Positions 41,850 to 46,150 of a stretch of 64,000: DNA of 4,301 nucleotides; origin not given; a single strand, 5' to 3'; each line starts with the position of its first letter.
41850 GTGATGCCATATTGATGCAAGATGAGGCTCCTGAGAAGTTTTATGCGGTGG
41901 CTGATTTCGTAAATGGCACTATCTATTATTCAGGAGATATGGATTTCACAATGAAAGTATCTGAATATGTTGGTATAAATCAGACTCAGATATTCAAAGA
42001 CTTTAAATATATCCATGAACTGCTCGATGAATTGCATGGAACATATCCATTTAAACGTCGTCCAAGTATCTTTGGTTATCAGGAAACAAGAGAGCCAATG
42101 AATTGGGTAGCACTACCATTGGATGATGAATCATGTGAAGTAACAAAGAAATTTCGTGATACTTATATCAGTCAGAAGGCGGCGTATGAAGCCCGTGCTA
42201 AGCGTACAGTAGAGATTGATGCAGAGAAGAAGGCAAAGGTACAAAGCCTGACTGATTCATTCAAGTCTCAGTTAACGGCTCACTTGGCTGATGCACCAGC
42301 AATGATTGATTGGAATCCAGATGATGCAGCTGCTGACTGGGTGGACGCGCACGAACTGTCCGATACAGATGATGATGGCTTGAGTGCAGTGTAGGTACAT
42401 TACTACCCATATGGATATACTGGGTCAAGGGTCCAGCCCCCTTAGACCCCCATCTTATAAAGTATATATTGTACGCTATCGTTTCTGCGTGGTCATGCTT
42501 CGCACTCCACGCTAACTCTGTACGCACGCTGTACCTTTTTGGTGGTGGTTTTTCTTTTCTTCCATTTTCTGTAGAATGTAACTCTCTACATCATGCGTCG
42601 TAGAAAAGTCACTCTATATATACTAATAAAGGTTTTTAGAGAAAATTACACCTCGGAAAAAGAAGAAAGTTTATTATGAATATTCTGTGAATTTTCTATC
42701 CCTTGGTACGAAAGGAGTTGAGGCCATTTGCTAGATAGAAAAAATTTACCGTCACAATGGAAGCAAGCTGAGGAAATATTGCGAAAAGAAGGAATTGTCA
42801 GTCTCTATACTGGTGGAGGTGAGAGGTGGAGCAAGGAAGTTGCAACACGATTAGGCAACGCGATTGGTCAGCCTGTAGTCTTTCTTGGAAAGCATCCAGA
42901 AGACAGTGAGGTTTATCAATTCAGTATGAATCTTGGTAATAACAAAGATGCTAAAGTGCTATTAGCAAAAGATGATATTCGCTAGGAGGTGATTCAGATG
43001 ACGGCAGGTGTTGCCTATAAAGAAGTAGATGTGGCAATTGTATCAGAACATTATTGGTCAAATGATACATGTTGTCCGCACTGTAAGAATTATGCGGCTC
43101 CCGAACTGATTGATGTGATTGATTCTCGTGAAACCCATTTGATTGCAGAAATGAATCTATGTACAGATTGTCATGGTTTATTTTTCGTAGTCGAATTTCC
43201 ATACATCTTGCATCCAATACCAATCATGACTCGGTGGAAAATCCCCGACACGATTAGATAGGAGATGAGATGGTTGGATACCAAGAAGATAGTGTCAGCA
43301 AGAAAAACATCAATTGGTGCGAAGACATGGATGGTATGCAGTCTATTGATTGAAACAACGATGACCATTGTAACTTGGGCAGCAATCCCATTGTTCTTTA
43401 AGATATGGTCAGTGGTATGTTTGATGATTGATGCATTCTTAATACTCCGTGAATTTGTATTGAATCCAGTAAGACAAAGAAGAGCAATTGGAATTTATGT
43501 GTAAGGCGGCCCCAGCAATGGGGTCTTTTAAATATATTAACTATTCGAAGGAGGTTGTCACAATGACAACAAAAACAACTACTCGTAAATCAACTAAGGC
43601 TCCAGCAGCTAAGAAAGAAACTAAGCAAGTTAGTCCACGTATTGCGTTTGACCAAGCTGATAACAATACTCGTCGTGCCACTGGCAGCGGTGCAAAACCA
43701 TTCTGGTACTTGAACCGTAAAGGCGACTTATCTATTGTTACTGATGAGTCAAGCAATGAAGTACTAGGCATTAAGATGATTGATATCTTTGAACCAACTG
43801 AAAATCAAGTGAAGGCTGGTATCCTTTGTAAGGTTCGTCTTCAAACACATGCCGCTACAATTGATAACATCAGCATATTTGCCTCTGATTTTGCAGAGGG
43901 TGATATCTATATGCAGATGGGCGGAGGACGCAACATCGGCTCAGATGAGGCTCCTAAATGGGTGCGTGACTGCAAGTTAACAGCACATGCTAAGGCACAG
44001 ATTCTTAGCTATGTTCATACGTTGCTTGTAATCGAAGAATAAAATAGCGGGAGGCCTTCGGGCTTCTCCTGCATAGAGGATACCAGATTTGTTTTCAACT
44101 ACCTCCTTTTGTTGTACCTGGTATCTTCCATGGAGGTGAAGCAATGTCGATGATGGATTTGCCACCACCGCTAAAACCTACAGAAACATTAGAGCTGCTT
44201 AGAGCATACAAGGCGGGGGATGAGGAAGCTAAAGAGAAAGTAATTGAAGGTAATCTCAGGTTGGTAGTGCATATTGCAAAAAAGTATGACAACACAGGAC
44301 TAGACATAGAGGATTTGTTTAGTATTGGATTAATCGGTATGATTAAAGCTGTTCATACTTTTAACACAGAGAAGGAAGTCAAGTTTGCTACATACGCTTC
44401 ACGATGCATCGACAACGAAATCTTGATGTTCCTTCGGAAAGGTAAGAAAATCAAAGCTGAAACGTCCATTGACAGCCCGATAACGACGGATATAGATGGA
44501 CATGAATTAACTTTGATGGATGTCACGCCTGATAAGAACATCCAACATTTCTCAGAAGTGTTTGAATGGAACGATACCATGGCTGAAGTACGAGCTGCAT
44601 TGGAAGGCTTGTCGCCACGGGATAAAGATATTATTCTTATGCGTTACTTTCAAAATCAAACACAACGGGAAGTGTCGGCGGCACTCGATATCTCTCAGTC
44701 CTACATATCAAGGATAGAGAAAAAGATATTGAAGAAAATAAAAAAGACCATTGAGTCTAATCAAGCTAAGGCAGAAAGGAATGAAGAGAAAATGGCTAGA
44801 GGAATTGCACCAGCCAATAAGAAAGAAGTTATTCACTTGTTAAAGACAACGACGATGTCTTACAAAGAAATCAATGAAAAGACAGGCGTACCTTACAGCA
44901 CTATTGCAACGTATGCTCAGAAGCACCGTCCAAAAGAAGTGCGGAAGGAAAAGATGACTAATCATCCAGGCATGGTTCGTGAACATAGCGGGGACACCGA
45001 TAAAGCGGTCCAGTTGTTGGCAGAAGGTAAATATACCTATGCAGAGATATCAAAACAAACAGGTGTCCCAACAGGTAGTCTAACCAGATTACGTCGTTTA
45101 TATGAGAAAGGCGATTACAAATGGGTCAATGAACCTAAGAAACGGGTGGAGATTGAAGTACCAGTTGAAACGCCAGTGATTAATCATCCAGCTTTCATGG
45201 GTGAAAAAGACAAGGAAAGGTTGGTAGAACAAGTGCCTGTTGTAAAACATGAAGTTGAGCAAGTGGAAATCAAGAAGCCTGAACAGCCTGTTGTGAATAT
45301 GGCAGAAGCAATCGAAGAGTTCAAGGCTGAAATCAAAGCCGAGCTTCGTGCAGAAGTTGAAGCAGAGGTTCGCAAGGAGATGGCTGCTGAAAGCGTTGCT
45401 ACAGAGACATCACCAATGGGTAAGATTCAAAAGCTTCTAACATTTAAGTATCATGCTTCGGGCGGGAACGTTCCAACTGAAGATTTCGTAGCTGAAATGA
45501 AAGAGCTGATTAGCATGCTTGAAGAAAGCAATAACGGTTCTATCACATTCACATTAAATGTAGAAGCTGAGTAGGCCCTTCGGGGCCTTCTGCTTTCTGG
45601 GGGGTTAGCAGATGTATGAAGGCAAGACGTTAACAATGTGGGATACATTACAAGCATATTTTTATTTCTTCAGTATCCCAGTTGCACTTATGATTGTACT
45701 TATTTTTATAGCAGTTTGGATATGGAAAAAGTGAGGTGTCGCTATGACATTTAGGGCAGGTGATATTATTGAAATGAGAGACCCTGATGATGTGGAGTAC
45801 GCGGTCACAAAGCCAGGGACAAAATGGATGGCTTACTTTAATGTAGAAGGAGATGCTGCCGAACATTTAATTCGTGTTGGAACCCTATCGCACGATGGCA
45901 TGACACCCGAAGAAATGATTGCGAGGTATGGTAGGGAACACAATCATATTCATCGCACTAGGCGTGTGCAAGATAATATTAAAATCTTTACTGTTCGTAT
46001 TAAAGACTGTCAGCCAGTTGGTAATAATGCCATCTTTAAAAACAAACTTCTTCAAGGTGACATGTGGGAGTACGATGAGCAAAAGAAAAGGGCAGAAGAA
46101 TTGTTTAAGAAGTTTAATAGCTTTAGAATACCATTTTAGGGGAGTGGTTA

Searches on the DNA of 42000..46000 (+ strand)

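Call 6: search_dna_similar(query=window:42000-46000:+, collection=phages, mode=near, max_rows=20)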
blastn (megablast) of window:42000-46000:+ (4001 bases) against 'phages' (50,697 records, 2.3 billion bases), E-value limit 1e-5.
No match.

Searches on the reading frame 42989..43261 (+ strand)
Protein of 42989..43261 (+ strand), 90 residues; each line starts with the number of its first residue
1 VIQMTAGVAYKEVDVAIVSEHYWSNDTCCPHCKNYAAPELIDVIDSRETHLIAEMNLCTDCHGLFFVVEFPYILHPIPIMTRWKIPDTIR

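Call 10: search_protein_families(library=phrogs, proteins=[window:42989-43261:+], max_evalue=0.01)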
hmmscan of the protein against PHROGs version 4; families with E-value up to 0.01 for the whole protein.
window:42989-43261:+ (90 aa): 0 families

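Call 11: search_protein_families(library=pfam, proteins=[window:42989-43261:+], max_evalue=0.1)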
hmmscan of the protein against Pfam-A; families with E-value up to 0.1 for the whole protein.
window:42989-43261:+ (90 aa): 1 family
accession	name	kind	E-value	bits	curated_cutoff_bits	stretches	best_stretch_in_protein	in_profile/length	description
PF06467.20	zf-FCS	-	0.0068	16.6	22.4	0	25-43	3-20/39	MYM-type Zinc finger with FCS sequence motif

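Call 109: search_protein_families(library=padloc, proteins=[window:42989-43261:+], max_evalue=0.01)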
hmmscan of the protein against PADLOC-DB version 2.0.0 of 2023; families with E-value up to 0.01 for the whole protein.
window:42989-43261:+ (90 aa): 0 families

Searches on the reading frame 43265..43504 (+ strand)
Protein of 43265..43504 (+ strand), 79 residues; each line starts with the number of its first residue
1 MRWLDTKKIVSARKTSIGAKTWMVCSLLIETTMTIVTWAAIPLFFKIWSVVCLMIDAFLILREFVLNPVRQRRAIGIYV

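Call 10: search_protein_families(library=phrogs, proteins=[window:43265-43504:+], max_evalue=0.01)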
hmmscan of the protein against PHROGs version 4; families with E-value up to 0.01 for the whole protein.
window:43265-43504:+ (79 aa): 0 families

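Call 11: search_protein_families(library=pfam, proteins=[window:43265-43504:+], max_evalue=0.1)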
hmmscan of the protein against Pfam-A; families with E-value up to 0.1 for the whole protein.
window:43265-43504:+ (79 aa): 0 families

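Call 15: search_dna_similar(query=window:43265-43504:+, collection=phages, mode=protein, max_evalue=0.01, max_rows=30)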
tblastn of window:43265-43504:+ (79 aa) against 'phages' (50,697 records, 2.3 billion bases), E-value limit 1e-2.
No match.

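Call 29: find_homologous_proteins(query=window:43265-43504:+, max_evalue=0.01)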
Query window:43265-43504:+ (79 aa): 3 proteins with E <= 0.01 among 3 candidates.
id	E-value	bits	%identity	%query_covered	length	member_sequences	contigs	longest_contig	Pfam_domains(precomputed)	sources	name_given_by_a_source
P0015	6.3e-44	165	100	100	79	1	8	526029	-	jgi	jgi:hypothetical protein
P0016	1.0e-21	94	62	84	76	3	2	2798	-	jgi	jgi:hypothetical protein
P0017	2.2e-16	77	69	65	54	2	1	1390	-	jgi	jgi:hypothetical protein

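Call 45: find_encoding_contigs(protein=P0016, flank=10000, max_places=4)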
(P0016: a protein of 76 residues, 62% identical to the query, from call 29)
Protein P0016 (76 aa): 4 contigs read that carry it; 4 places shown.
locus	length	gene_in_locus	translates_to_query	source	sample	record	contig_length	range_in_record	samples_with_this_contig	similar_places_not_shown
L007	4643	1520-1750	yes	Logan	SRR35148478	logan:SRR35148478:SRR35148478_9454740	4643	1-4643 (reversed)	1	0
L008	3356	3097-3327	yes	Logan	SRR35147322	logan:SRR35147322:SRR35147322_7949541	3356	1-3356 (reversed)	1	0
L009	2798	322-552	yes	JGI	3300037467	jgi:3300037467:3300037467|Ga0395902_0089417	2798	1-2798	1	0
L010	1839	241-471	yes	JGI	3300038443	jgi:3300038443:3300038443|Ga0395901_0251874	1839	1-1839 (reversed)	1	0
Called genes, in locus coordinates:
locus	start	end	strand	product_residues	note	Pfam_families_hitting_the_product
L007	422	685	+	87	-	-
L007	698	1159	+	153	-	-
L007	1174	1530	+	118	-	-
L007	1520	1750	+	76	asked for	-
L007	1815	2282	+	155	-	-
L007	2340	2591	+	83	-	-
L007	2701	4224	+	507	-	PF04542:Sigma70_r2 (weak), PF04545:Sigma70_r4 (weak), PF08281:Sigma70_r4_2 (faint), PF01381:HTH_3 (faint), PF13384:HTH_23 (faint), PF13518:HTH_28 (faint)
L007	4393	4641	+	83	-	?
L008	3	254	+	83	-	?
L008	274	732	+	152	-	PF03960:ArsC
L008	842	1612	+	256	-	-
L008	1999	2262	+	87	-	-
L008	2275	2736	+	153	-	-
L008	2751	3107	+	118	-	-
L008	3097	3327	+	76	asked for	-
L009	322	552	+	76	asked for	-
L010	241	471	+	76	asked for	-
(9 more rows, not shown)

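Call 46: find_encoding_contigs(protein=P0017, flank=10000, max_places=4)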
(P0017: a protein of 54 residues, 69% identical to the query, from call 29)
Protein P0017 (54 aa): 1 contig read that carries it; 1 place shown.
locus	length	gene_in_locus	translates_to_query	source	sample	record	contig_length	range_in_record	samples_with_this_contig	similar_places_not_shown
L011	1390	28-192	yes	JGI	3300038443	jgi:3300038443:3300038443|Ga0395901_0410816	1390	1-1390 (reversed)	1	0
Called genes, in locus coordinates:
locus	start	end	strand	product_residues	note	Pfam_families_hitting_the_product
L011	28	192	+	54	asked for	-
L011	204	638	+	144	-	-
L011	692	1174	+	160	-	-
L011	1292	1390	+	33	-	?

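Call 109: search_protein_families(library=padloc, proteins=[window:43265-43504:+], max_evalue=0.01)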
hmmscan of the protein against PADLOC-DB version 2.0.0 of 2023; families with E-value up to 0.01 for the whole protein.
window:43265-43504:+ (79 aa): 0 families
